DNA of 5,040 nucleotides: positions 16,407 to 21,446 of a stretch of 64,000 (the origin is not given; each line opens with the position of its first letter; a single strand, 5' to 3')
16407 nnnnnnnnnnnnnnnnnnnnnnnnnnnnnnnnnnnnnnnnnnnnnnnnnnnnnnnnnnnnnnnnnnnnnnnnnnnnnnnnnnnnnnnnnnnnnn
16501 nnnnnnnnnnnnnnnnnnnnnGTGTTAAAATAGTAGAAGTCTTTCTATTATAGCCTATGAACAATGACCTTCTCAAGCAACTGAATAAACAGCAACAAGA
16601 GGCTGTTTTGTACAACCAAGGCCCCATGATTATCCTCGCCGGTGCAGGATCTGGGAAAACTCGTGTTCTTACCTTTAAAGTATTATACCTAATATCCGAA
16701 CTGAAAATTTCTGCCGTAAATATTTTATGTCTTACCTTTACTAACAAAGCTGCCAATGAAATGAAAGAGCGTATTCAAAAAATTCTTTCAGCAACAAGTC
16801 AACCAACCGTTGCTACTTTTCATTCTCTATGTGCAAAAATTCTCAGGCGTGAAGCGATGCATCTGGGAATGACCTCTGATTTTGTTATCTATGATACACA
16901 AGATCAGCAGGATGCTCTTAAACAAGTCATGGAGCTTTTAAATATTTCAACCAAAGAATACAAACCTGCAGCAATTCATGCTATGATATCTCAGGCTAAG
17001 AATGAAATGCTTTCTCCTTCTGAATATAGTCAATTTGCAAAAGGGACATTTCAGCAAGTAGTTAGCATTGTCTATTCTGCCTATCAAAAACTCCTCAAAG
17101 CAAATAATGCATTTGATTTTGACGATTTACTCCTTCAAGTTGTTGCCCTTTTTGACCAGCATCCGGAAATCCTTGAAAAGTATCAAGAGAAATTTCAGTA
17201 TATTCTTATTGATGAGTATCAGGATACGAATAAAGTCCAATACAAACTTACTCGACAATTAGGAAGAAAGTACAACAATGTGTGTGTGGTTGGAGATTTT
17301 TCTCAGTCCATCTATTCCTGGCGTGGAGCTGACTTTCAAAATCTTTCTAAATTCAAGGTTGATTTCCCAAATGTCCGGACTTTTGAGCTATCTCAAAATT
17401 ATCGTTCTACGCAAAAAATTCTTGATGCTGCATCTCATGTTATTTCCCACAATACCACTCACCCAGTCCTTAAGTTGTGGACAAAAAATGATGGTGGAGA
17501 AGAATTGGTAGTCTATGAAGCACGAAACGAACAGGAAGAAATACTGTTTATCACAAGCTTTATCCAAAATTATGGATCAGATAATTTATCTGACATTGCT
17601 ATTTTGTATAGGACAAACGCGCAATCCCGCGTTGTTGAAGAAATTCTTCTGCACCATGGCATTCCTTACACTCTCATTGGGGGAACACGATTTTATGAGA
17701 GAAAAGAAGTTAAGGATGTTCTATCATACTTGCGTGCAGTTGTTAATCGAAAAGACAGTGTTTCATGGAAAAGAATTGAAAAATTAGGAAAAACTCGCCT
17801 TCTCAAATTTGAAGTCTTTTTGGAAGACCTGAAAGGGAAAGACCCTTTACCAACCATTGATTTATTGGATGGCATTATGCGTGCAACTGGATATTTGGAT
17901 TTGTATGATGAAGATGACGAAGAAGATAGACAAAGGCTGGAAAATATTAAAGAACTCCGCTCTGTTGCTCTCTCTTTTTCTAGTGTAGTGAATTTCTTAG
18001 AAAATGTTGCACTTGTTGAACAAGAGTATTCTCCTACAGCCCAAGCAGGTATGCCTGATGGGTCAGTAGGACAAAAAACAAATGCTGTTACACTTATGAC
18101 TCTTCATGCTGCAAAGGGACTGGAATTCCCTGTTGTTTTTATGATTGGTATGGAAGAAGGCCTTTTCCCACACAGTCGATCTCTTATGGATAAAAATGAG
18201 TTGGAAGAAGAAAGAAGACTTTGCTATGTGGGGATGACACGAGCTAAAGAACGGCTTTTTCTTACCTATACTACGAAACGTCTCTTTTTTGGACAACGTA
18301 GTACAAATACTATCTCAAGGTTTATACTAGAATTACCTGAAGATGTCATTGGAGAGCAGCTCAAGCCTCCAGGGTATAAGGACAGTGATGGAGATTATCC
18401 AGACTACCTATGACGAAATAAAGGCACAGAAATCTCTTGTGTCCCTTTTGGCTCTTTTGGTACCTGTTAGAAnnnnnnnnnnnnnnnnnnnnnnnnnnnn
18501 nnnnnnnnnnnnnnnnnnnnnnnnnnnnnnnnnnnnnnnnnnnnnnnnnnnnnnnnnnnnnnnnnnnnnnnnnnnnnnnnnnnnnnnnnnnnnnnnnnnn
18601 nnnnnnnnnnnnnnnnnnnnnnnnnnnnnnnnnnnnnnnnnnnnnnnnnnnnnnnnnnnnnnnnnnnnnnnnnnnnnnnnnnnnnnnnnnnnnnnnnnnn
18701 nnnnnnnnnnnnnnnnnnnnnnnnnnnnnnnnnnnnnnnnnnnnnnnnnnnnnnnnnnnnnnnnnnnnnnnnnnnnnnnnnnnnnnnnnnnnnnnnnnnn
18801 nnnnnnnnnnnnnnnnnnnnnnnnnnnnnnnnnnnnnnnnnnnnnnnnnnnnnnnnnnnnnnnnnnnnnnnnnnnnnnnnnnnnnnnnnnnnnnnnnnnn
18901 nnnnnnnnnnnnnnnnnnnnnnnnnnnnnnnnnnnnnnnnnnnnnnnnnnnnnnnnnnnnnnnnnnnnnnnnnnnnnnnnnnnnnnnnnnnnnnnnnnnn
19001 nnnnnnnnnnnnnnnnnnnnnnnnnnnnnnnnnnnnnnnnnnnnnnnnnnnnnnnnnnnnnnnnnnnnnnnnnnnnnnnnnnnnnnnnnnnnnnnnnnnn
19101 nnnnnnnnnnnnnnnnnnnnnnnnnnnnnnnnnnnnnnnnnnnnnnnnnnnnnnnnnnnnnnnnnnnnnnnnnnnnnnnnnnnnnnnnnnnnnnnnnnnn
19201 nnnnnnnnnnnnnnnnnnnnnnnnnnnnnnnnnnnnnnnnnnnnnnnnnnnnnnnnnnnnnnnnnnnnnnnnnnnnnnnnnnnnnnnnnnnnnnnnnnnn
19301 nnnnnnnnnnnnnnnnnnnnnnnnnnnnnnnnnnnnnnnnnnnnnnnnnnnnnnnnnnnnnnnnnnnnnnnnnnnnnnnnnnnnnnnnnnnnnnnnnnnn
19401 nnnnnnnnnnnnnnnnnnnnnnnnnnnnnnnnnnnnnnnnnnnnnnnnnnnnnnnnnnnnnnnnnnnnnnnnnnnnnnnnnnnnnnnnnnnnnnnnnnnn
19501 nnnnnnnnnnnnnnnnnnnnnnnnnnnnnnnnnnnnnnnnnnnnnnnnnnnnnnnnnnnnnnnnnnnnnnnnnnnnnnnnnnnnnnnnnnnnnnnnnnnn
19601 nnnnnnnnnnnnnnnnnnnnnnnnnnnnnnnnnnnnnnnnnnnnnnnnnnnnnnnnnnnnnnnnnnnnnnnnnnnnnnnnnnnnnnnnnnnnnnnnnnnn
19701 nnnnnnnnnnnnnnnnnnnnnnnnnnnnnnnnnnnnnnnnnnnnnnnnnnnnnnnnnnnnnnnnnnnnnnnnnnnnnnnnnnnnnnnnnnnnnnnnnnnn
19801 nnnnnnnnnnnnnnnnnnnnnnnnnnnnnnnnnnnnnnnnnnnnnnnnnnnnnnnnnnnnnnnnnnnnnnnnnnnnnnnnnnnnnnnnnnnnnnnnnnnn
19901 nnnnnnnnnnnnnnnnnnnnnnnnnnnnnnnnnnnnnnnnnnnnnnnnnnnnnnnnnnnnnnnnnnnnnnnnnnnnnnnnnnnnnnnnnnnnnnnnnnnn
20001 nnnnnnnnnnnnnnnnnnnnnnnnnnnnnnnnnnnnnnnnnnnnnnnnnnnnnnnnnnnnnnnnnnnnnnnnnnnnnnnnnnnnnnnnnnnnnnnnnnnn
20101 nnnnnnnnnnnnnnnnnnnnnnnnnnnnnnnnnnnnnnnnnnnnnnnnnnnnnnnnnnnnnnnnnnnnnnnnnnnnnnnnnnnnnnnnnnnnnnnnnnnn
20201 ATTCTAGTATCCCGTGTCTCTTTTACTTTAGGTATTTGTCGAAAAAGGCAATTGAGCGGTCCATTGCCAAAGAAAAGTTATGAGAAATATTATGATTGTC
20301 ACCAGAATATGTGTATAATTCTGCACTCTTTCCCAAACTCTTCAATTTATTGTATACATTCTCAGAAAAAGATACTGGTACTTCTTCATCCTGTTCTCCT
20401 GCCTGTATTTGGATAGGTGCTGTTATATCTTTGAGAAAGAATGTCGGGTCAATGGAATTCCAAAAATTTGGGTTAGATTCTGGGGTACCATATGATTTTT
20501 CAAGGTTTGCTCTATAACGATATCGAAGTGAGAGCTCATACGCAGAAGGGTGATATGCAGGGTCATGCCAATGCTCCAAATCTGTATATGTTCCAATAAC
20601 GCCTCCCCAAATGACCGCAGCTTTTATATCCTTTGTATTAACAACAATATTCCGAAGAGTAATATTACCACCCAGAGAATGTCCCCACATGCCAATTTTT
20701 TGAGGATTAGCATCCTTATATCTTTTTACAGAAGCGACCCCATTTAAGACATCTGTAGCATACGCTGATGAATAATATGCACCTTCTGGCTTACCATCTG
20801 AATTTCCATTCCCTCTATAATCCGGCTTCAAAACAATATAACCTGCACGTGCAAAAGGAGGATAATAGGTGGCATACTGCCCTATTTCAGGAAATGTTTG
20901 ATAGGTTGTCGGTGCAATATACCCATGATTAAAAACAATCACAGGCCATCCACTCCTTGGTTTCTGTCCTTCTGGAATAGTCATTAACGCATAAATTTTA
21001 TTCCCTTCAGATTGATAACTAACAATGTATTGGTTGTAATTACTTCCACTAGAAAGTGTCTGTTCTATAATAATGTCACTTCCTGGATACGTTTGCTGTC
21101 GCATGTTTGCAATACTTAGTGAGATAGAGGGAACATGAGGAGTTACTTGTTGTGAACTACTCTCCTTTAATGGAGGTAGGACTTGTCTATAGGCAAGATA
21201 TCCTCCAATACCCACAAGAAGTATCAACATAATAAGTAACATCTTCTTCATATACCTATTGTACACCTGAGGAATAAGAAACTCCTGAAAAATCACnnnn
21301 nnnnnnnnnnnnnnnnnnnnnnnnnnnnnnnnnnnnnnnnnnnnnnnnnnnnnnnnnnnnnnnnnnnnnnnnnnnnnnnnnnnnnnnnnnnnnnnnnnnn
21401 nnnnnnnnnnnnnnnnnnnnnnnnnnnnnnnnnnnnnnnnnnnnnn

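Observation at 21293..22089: Nickel superoxide dismutase with propeptide plus adjacent S26 maturation peptidase (sodN-sodX)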

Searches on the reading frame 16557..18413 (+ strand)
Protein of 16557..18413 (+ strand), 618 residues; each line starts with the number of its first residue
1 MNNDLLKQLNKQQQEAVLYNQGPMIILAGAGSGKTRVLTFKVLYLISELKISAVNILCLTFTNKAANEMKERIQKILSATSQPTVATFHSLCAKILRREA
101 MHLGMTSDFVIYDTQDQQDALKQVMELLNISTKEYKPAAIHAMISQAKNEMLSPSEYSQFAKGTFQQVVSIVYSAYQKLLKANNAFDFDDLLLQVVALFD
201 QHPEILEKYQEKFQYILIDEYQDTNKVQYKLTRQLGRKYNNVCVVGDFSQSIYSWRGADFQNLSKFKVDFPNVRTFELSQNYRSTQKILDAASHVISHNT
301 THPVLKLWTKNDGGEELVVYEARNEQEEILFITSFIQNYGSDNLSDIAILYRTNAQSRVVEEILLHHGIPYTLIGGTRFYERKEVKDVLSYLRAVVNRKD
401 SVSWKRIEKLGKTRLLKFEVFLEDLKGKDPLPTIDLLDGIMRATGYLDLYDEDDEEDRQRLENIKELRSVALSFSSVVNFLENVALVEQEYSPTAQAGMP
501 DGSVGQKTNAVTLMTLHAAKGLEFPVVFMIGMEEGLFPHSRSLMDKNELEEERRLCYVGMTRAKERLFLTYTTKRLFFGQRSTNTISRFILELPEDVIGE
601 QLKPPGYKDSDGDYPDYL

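Call 12: search_protein_families(library=pfam, proteins=[window:16557-18413:+], max_evalue=0.001)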
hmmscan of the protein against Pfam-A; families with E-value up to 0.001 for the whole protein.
window:16557-18413:+ (618 aa): 7 families
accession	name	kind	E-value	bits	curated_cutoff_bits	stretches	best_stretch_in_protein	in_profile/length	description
PF00580.27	UvrD-helicase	-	7.5e-91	305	23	1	9-271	1-271/271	UvrD/REP helicase N-terminal domain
PF13361.12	UvrD_C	-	2.6e-66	224.9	25.6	2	277-409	2-136/350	UvrD-like helicase C-terminal domain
PF13245.12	AAA_19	-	1.7e-22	80.5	25.1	1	13-254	1-132/134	AAA domain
PF13538.12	UvrD_C_2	-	4e-10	39.8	27.4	1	511-569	2-51/52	UvrD-like helicase C-terminal domain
PF13604.12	AAA_30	-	2.7e-07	31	27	0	8-74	1-67/191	AAA domain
PF01443.25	Viral_helicase1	-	4.6e-07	30.3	21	0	512-568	178-225/228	Viral superfamily 1 RNA helicase core domain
PF00270.35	DEAD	-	0.00082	19.6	26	0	15-89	6-80/167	DEAD/DEAH box helicase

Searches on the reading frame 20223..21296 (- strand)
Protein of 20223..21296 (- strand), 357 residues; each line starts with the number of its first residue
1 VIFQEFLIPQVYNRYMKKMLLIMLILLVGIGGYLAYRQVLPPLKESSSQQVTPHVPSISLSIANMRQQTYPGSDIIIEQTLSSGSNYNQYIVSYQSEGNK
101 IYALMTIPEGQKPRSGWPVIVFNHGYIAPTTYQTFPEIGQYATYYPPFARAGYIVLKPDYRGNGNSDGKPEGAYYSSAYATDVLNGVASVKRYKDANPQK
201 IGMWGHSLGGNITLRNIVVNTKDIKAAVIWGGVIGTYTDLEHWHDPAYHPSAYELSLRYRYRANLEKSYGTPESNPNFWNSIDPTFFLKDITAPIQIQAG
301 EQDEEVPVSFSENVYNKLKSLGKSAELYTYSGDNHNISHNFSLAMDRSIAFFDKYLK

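Call 3: search_protein_families(library=pfam, proteins=[window:20223-21296:-], max_evalue=0.01)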
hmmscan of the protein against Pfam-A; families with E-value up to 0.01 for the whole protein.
window:20223-21296:- (357 aa): 12 families
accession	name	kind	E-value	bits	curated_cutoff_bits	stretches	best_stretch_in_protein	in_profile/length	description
PF00326.27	Peptidase_S9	-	1.6e-14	54.4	22.6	1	147-357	9-211/213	Prolyl oligopeptidase family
PF12146.15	Hydrolase_4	-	1.2e-13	51.3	27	1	138-236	17-113/239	Serine aminopeptidase, S33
PF02129.25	Peptidase_S15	-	2.4e-12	47.5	23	1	98-244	2-139/262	X-Pro dipeptidyl-peptidase (S15 family)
PF01738.24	DLH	-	5.6e-11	42.9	21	2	148-232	37-129/217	Dienelactone hydrolase family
PF00561.26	Abhydrolase_1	-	1.5e-08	35.1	25.8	1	118-234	1-103/245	alpha/beta hydrolase fold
PF20434.5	BD-FAE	-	5.6e-07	29.7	26.8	1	138-318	33-215/215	BD-FAE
PF12697.13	Abhydrolase_6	-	7.2e-06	27.3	26.3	1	142-262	17-121/217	Alpha/beta hydrolase family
PF05448.18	AXE1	-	3.5e-05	23.2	21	0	170-335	148-305/321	Acetyl xylan esterase (AXE1)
PF07859.19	Abhydrolase_3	-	5.9e-05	23.4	25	1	180-337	52-208/210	alpha/beta hydrolase fold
PF02230.22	Abhydrolase_2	-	0.00016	22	23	0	294-345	158-209/217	Phospholipase/Carboxylesterase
PF08840.17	BAAT_C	-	0.0018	18.8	20.9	1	191-337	14-160/210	BAAT / Acyl-CoA thioester hydrolase C terminal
PF03583.20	LIP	-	0.0019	18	23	1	150-221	24-93/286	Secretory lipase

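Call 40: search_protein_families(library=ncbifam, proteins=[window:20223-21296:-], max_evalue=0.001)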
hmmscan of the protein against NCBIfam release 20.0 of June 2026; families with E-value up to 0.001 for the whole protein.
window:20223-21296:- (357 aa): 9 families
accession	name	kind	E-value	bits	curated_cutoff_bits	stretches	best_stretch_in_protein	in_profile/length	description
NF047920.1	lactonase_UilS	equivalog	3.3e-13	50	400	1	95-227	5-125/285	UilS family quorum-quenching N-acyl-homoserine lactonase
NF033523.0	lasso_peptidase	equivalog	7e-11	41.6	400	1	147-356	431-637/638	Atxe2 family lasso peptide isopeptidase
NF050057.1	e_dPHAmcl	equivalog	1.2e-06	28.1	270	0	104-228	34-167/252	extracellular medium-chain-length polyhydroxyalkanoate depolymerase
NF053518.1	DipepPtdsDpp5Prph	equivalog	4e-06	25.7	900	1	141-357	445-655/655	dipeptidyl-peptidase Dpp5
NF007857.0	PRK10566.1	equivalog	1.2e-05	25.2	201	1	99-356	10-249/249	esterase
TIGR00976.1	CocE_NonD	subfamily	5.6e-05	22.4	66.3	1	107-238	15-136/550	CocE/NonD family hydrolase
NF041440.1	hydrolase_YghX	exception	0.00013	21.2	460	0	289-356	217-292/292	YghX family hydrolase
TIGR03611.1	RutD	equivalog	0.00039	19.9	238.5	0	151-226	38-107/258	pyrimidine utilization protein D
NF051488.1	bifunc_PcaDC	exception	0.00095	18.4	390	0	153-229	39-108/375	bifunctional 3-oxoadipate enol-lactonase/4-carboxymuconolactone decarboxylase PcaDC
